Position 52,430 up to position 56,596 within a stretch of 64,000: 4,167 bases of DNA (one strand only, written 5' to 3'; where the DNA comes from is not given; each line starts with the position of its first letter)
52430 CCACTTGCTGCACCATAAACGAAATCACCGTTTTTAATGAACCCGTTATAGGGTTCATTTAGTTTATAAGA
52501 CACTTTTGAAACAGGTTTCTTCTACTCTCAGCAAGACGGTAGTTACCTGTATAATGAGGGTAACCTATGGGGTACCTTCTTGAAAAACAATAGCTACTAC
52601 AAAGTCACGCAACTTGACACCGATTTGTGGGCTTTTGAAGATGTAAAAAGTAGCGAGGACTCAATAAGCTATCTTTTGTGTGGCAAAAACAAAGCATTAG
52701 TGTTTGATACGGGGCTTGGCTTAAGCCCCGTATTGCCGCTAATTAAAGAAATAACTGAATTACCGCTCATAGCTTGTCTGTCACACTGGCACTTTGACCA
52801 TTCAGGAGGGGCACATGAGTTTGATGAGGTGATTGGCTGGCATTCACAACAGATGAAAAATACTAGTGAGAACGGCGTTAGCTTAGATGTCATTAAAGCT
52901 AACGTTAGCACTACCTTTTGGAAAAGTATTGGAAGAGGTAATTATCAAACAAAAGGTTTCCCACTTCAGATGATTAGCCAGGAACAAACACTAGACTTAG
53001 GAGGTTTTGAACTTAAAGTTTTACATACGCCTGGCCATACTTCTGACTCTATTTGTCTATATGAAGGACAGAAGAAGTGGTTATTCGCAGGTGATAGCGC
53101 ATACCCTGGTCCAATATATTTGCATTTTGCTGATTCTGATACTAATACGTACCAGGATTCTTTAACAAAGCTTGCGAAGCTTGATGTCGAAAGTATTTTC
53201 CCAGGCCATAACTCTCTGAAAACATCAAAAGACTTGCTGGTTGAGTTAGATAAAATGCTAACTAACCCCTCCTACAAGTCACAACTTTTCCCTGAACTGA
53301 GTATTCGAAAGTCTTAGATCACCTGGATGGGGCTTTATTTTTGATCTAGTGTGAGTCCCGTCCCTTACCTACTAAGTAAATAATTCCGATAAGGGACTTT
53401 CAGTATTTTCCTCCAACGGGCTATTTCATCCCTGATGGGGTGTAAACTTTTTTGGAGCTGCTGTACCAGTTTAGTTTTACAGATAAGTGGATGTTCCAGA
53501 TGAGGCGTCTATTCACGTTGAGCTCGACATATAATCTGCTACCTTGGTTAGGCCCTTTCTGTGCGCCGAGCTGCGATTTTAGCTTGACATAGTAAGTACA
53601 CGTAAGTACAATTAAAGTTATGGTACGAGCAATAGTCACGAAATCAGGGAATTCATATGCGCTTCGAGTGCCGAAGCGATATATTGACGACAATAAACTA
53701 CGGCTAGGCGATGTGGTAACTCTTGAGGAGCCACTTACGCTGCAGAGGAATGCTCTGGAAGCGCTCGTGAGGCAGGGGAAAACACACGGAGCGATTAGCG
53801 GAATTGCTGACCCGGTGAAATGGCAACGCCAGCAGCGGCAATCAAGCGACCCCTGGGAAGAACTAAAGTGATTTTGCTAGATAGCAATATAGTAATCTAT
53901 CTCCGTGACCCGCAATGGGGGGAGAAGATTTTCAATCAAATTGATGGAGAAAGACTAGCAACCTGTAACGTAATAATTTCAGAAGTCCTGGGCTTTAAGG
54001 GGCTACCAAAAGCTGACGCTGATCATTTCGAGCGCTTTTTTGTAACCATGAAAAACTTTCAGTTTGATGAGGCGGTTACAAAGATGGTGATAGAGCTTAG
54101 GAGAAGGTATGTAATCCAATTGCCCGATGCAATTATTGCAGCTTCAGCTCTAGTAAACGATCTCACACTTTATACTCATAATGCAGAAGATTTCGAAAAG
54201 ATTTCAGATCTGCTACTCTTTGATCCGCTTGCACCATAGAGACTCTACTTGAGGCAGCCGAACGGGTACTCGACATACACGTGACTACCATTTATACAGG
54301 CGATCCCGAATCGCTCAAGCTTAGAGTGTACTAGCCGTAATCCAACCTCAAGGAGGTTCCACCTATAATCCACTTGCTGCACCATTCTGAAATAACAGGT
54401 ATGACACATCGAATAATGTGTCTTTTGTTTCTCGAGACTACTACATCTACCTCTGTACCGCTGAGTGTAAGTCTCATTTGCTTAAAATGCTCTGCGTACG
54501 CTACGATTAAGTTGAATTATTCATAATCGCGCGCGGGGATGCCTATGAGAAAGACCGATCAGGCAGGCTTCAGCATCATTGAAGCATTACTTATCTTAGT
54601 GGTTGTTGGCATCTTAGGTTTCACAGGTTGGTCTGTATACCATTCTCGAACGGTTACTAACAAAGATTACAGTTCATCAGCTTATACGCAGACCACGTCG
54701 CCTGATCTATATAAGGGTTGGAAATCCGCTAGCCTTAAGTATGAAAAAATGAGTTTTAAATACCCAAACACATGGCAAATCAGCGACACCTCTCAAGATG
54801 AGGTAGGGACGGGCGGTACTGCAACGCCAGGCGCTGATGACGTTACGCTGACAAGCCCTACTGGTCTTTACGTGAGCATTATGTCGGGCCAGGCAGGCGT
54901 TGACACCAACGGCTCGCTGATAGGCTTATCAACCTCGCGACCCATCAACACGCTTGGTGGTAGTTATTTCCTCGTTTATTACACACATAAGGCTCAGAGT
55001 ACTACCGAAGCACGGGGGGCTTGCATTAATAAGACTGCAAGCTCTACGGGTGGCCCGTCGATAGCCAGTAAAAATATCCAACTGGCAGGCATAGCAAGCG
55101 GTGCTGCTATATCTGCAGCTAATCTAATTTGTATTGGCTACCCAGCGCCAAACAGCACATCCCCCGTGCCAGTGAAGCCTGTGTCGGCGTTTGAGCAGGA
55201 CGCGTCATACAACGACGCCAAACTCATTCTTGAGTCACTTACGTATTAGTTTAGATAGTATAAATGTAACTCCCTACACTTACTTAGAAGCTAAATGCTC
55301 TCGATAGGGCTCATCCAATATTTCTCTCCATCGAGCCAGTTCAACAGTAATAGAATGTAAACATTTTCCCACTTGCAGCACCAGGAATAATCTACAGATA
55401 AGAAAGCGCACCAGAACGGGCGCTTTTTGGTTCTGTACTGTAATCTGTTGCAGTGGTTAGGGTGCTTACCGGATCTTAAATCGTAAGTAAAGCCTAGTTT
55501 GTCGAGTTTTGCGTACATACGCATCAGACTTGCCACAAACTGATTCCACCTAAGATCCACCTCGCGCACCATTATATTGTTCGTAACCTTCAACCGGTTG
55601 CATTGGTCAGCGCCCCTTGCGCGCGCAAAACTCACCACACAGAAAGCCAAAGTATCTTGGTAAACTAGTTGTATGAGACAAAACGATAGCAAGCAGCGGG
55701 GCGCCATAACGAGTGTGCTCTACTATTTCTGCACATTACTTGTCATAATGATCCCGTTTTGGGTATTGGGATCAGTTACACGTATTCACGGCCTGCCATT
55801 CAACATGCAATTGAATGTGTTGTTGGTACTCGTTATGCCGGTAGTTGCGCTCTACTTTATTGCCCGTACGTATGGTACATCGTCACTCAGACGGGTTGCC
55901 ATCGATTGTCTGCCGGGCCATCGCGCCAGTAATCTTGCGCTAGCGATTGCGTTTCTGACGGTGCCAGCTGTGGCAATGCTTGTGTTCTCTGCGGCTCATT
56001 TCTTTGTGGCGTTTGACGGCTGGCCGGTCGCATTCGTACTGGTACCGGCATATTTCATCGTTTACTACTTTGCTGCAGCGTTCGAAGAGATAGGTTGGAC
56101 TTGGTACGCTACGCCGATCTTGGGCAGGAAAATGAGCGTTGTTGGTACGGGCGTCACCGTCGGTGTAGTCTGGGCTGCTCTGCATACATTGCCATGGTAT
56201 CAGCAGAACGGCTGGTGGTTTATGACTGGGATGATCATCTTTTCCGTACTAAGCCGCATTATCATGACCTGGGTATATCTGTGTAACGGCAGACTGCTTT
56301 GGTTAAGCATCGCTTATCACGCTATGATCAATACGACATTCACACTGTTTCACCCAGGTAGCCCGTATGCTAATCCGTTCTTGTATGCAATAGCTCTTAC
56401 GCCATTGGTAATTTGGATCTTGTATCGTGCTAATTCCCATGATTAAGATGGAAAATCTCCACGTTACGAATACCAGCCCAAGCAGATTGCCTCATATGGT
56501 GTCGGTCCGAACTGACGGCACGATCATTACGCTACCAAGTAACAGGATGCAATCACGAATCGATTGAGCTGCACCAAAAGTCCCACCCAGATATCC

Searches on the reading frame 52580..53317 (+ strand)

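Call 62: search_protein_families(library=pfam, proteins=[window:52580-53317:+], max_evalue=0.01)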
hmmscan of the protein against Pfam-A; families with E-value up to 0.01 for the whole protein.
window:52580-53317:+ (245 aa): 1 family
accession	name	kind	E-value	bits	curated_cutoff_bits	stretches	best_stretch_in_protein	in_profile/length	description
PF00753.33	Lactamase_B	-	2.2e-25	90.2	22.7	1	30-210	8-196/196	Metallo-beta-lactamase superfamily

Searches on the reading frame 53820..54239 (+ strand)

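Call 62: search_protein_families(library=pfam, proteins=[window:53820-54239:+], max_evalue=0.01)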
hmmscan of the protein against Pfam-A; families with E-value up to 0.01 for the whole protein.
window:53820-54239:+ (139 aa): 1 family
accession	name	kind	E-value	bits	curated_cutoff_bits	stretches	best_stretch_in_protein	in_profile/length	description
PF01850.27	PIN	-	1.3e-09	39.2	23.6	1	18-129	1-118/120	PIN domain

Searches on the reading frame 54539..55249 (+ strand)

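Call 62: search_protein_families(library=pfam, proteins=[window:54539-55249:+], max_evalue=0.01)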
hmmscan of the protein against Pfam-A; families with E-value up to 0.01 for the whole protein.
window:54539-55249:+ (236 aa): 1 family
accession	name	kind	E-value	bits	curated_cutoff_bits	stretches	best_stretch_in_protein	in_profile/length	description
PF09976.15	TPR_21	-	0.00056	20.1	25.5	1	16-78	10-72/193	Tetratricopeptide repeat-like domain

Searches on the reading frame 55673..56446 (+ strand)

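Call 62: search_protein_families(library=pfam, proteins=[window:55673-56446:+], max_evalue=0.01)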
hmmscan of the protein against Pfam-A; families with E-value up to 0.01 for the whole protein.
window:55673-56446:+ (257 aa): 1 family
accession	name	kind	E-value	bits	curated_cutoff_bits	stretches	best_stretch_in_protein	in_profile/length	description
PF02517.21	Rce1-like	-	9.3e-08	32.7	22.4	1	124-221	5-92/93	Type II CAAX prenyl endopeptidase Rce1-like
